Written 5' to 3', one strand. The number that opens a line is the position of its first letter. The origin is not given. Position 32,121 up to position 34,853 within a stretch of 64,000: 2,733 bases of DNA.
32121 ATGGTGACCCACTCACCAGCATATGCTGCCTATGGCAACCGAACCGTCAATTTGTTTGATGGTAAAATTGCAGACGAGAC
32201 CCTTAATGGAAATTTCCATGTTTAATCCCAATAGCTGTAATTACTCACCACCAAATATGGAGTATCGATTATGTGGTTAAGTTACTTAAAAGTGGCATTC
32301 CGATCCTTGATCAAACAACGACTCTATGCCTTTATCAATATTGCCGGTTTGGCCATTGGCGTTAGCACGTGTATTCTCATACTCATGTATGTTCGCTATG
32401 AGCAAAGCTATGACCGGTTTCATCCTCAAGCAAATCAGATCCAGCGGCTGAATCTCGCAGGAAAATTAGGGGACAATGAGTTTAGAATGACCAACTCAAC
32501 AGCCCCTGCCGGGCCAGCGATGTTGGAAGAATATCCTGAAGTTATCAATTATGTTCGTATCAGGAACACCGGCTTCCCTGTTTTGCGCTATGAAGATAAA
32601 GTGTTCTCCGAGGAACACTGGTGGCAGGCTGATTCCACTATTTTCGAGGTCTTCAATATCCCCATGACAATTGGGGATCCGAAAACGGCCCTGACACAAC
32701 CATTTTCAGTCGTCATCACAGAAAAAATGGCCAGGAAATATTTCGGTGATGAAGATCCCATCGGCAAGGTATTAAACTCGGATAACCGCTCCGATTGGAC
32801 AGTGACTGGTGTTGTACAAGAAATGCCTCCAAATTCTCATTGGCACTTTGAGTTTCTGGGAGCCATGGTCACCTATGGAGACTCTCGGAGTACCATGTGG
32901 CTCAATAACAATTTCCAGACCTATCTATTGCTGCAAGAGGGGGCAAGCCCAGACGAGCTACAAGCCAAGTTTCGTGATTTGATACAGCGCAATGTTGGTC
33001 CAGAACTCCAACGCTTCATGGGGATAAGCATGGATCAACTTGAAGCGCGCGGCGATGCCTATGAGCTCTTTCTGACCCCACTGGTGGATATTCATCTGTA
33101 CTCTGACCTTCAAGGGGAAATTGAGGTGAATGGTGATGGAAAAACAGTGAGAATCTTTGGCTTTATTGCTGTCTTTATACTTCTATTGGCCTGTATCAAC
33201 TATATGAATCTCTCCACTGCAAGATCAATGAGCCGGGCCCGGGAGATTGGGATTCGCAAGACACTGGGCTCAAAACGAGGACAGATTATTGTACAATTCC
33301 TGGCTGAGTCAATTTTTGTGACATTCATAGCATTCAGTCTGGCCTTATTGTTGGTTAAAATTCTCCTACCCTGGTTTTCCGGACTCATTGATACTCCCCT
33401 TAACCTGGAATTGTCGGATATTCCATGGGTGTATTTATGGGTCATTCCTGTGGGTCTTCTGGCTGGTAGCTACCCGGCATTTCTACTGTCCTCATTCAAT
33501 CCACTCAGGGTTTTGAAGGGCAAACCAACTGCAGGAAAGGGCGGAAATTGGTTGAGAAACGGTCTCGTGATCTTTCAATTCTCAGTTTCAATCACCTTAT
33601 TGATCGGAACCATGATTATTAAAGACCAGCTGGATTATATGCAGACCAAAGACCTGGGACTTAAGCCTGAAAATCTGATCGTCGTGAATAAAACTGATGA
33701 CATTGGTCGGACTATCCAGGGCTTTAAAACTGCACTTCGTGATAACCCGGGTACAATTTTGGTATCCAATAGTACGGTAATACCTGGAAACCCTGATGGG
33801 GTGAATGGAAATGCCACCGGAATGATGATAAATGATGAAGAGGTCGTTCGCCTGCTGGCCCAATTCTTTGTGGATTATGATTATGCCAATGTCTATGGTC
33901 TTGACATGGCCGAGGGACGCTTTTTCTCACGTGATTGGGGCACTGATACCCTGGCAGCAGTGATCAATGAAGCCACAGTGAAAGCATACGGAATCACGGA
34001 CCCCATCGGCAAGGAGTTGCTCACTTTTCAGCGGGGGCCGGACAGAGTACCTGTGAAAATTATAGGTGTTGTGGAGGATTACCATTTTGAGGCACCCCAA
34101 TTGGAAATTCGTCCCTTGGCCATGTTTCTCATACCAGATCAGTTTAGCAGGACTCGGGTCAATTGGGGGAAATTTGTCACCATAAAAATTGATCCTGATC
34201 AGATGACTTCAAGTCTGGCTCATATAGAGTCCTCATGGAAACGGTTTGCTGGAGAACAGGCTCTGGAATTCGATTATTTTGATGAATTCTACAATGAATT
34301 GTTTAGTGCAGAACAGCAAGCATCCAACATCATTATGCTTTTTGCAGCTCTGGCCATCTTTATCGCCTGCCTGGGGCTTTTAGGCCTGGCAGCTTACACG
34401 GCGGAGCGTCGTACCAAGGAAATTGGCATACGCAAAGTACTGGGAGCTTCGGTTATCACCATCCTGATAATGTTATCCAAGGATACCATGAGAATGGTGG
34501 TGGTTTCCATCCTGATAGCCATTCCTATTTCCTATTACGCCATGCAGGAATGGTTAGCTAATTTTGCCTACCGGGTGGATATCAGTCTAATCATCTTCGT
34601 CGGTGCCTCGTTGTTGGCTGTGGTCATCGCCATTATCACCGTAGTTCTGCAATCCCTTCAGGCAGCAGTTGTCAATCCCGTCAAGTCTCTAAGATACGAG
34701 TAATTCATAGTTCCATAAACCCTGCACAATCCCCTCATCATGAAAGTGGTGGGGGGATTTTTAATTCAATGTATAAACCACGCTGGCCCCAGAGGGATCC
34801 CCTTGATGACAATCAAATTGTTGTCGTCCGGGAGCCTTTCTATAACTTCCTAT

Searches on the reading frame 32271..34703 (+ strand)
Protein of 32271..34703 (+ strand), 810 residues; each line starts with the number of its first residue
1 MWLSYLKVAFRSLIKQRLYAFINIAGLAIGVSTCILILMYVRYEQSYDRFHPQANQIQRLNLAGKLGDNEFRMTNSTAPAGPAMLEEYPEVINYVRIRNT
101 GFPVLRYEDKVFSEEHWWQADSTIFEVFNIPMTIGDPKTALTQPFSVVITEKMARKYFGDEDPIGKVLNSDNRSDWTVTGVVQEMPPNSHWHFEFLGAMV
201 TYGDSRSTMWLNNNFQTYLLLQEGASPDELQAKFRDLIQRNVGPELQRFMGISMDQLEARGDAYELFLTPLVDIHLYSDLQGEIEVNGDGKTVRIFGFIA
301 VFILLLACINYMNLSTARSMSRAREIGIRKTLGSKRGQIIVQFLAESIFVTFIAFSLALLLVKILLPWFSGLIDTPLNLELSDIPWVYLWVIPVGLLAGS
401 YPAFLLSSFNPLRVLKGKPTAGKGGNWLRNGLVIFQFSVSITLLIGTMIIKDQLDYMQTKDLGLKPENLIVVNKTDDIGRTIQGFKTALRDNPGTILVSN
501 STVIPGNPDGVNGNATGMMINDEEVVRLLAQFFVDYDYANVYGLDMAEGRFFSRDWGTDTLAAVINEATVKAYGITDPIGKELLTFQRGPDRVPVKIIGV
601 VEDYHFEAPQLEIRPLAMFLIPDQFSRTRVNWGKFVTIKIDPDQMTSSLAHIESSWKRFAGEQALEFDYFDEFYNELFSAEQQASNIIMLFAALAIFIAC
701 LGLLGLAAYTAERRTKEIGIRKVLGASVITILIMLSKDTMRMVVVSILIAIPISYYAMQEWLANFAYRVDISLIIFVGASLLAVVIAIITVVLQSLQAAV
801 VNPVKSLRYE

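Call 13: search_protein_families(library=pfam, proteins=[window:32271-34703:+])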
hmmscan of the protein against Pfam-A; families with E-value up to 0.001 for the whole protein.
window:32271-34703:+ (810 aa): 2 families
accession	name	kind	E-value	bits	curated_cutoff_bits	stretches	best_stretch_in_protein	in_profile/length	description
PF12704.14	MacB_PCD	-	4.7e-30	105.9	27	2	21-236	2-206/207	MacB-like periplasmic core domain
PF02687.27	FtsX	-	6.5e-21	75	25.5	2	298-411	2-120/120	FtsX-like permease C-terminal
